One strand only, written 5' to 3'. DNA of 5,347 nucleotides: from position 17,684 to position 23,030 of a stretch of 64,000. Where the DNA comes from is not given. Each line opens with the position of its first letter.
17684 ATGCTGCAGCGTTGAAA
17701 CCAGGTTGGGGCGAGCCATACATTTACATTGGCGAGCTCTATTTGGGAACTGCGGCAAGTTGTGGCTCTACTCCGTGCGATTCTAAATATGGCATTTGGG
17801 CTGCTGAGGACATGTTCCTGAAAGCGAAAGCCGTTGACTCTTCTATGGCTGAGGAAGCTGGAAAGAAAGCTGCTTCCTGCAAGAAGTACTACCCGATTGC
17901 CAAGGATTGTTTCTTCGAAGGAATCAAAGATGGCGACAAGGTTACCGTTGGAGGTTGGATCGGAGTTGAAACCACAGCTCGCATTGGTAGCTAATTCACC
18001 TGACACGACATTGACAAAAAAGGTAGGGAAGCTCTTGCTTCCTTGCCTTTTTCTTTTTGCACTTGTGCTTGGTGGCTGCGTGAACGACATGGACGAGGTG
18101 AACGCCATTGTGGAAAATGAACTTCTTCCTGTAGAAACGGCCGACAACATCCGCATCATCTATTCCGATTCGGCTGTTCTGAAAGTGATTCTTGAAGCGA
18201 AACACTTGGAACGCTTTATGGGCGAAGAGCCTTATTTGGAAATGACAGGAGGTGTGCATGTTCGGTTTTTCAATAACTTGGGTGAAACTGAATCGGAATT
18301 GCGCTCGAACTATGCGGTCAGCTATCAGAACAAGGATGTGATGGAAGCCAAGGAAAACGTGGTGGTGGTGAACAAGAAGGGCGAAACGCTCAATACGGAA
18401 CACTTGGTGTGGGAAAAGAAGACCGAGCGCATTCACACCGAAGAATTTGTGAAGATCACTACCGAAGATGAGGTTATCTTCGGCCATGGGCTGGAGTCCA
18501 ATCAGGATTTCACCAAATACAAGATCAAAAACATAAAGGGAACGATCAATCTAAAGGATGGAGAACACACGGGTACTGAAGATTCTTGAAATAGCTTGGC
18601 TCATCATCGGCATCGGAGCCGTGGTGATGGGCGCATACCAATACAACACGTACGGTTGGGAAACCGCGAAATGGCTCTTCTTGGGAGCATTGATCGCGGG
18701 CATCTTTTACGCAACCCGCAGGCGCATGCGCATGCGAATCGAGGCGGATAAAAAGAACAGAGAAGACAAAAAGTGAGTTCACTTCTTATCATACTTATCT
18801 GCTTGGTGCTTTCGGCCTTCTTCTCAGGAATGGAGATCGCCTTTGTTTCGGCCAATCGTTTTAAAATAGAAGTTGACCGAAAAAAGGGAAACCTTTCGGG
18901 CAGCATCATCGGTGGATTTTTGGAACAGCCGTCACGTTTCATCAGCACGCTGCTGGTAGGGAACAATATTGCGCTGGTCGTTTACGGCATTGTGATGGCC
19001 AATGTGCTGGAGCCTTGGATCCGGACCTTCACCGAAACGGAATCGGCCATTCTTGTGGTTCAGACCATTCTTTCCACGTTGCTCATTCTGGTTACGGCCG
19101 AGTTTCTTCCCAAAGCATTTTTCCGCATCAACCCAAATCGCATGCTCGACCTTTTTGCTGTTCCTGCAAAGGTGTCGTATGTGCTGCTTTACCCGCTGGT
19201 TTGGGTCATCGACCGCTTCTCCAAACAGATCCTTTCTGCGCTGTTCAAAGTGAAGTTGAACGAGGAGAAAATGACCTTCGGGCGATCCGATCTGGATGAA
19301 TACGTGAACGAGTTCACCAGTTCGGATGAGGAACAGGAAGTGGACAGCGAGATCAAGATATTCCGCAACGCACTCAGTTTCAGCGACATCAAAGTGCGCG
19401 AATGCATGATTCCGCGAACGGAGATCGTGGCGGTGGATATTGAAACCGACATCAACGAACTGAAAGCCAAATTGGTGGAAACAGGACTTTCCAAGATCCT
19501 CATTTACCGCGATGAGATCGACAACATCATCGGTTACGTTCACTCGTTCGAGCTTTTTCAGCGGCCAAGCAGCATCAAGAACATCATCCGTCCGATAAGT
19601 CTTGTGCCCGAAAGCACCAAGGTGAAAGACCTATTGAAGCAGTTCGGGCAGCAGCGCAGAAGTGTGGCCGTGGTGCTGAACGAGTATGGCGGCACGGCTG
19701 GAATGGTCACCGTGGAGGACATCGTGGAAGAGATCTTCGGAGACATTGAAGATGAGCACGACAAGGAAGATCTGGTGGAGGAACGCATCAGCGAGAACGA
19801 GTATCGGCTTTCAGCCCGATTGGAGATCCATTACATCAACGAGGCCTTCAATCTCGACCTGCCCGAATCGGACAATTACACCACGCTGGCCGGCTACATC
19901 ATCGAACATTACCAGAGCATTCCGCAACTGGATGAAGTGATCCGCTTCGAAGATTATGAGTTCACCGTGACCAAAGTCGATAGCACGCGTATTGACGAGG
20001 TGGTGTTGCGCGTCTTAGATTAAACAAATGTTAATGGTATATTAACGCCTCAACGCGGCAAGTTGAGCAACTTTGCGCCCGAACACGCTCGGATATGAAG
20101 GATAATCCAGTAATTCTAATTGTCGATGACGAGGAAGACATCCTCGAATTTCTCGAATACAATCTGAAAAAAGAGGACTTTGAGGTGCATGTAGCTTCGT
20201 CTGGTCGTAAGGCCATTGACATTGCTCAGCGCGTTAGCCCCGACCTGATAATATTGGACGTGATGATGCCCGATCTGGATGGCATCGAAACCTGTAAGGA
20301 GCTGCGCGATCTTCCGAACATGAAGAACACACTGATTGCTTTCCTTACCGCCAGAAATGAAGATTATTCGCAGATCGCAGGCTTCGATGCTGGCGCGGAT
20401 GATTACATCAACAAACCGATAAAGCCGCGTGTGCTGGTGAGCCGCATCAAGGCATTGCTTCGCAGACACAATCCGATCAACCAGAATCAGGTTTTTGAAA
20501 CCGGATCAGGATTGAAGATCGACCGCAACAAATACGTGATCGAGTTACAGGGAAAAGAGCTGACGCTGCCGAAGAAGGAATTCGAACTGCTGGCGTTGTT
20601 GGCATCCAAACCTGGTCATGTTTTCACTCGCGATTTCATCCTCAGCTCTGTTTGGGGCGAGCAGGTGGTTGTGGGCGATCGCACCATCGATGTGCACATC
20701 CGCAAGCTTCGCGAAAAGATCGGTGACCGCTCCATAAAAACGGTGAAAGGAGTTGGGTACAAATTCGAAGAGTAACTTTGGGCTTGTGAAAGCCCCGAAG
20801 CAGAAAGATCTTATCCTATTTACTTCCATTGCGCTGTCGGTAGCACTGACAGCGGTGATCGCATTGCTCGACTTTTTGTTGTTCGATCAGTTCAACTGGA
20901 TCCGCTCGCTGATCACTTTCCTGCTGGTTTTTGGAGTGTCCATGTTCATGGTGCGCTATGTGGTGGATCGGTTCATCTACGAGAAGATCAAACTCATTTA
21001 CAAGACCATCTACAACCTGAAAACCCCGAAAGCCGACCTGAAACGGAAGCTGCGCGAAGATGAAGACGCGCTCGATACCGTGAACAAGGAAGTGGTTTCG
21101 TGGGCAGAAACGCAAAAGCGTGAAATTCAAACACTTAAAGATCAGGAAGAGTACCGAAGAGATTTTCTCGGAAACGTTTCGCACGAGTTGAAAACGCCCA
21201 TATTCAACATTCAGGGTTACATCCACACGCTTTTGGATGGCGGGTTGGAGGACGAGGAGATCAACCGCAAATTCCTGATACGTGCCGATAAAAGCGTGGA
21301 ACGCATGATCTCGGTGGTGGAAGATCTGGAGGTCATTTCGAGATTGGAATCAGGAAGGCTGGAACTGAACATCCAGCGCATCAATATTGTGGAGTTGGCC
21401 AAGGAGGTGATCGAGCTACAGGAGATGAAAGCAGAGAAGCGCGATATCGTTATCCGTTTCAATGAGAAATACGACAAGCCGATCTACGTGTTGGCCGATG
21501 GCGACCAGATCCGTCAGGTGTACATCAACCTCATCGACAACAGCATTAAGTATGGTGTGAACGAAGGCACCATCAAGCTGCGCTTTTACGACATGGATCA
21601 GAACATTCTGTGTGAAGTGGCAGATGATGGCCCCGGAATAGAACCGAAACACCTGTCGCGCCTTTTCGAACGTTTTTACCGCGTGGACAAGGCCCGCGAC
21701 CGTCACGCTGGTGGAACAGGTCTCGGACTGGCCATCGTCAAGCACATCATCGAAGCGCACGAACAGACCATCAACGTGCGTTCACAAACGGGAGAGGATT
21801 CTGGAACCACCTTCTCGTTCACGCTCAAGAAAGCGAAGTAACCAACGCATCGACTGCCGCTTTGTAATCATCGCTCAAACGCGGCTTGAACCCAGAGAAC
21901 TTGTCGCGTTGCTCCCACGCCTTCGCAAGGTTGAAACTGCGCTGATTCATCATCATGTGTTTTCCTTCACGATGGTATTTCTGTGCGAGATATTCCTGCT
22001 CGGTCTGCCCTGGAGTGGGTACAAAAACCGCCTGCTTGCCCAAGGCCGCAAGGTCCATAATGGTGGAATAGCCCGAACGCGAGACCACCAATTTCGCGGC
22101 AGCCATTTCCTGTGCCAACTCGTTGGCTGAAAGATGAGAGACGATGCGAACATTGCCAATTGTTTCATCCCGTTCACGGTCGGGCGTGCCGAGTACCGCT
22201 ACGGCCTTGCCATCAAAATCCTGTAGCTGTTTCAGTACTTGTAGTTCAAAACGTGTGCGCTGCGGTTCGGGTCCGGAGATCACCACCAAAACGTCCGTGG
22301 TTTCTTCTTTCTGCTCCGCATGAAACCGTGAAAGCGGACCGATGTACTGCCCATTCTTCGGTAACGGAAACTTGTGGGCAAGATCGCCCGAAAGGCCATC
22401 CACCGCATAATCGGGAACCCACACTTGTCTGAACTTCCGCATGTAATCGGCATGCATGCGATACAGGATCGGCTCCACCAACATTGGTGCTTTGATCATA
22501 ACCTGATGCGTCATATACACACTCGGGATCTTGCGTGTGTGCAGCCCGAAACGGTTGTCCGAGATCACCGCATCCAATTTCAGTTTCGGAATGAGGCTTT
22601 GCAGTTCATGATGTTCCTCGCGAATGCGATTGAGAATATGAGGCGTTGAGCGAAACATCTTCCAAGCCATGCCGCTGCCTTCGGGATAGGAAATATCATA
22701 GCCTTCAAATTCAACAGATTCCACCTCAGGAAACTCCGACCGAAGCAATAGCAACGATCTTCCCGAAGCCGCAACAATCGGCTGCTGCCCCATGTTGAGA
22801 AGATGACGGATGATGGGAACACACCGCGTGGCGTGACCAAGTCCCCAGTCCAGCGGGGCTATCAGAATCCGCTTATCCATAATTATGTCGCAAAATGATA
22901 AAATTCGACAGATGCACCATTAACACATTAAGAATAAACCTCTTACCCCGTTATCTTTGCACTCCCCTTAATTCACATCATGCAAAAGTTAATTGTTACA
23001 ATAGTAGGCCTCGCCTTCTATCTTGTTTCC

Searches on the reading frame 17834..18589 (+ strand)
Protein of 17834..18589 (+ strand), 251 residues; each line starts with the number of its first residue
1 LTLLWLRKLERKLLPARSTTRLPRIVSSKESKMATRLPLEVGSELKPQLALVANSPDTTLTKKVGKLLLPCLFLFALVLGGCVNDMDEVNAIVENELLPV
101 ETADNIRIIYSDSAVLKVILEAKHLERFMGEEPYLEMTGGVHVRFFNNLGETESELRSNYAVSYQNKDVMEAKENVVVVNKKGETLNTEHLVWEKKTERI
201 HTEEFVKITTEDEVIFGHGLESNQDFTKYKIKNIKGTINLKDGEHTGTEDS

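Call 67: search_protein_families(library=pfam, proteins=[window:17834-18589:+], max_evalue=0.00001)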
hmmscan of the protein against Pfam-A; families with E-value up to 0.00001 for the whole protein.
window:17834-18589:+ (251 aa): 1 family
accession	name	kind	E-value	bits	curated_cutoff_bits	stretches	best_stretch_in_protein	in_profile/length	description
PF06835.18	LptC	-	1.4e-10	41.5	21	1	108-238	42-174/175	Lipopolysaccharide-assembly, LptC-related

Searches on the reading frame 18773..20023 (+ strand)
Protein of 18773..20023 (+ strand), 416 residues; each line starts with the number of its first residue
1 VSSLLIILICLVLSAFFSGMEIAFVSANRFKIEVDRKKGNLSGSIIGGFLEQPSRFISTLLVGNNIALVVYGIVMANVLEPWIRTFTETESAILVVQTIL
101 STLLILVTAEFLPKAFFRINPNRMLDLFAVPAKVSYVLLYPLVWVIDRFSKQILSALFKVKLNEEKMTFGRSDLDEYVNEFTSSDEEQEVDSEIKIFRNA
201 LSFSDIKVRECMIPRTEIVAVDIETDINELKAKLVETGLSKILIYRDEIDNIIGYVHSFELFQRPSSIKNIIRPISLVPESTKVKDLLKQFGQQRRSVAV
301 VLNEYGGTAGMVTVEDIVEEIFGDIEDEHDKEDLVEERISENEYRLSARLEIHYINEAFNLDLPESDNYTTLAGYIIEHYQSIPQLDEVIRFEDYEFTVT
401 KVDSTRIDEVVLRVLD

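Call 16: search_protein_families(library=pfam, proteins=[window:18773-20023:+], max_evalue=0.00001)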
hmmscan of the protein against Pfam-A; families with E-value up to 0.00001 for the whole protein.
window:18773-20023:+ (416 aa): 3 families
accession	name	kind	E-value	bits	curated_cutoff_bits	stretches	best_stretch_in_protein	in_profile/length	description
PF01595.25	CNNM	-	6.9e-37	127.3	28.4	1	5-185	1-175/181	Cyclin M transmembrane N-terminal domain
PF03471.22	CorC_HlyC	-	6e-22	77.9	27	1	338-414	2-79/81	Transporter associated domain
PF00571.33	CBS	-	8.8e-13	48.8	24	1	272-322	6-56/57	CBS domain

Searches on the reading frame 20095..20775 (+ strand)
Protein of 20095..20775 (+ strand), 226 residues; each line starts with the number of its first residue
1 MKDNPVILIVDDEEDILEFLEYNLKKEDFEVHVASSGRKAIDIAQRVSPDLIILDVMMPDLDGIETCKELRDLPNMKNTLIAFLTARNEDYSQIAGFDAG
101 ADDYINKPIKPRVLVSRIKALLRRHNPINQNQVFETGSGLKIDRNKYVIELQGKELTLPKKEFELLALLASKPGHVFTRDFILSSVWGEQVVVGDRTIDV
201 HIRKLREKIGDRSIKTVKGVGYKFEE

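Call 16: search_protein_families(library=pfam, proteins=[window:20095-20775:+], max_evalue=0.00001)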
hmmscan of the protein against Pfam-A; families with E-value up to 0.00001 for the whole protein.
window:20095-20775:+ (226 aa): 2 families
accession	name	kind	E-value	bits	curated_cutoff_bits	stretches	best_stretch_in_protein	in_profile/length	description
PF00072.30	Response_reg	-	1.1e-29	103.3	30.2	1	7-119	1-111/111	Response regulator receiver domain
PF00486.34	Trans_reg_C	-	2.1e-25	89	26.2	1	153-224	1-77/77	Transcriptional regulatory protein, C terminal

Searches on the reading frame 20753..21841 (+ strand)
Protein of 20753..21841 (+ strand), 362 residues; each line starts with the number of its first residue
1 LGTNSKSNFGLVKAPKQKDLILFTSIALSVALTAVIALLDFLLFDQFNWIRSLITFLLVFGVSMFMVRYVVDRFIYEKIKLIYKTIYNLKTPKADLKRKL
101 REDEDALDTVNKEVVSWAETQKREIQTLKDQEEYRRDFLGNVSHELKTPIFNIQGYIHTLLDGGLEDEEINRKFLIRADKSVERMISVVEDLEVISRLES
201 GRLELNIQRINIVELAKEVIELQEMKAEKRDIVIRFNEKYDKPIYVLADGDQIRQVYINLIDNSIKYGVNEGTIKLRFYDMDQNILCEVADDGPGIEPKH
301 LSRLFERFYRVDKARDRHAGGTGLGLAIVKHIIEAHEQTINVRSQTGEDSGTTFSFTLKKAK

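Call 16: search_protein_families(library=pfam, proteins=[window:20753-21841:+], max_evalue=0.00001)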
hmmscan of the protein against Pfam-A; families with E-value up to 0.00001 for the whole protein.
window:20753-21841:+ (362 aa): 2 families
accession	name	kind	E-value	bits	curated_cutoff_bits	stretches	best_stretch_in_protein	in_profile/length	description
PF02518.31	HATPase_c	-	6.5e-28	97.8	26.4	1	249-361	2-110/111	Histidine kinase-, DNA gyrase B-, and HSP90-like ATPase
PF00512.31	HisKA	-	1.7e-14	54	26.9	1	135-201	2-66/66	His Kinase A (phospho-acceptor) domain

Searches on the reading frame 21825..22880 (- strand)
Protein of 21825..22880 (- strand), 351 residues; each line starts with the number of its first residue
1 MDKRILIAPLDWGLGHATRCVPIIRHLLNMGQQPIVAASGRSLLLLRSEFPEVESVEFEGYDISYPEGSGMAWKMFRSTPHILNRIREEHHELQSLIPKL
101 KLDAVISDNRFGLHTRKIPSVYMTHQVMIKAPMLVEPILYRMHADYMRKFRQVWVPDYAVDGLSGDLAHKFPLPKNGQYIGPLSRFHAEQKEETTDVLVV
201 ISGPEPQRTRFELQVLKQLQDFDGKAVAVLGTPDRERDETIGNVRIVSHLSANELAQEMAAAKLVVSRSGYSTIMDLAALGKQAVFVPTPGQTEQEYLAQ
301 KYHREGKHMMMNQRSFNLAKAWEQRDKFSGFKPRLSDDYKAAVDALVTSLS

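Call 16: search_protein_families(library=pfam, proteins=[window:21825-22880:-], max_evalue=0.00001)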
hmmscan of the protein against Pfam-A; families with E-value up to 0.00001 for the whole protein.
window:21825-22880:- (351 aa): 2 families
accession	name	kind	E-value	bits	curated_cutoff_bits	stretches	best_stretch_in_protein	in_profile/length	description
PF04101.22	Glyco_tran_28_C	-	2.8e-13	50.7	22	1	253-319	63-131/166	Glycosyltransferase family 28 C-terminal domain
PF13528.12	Glyco_trans_1_3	-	1.7e-11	44.3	25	1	12-313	10-306/322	Glycosyl transferase family 1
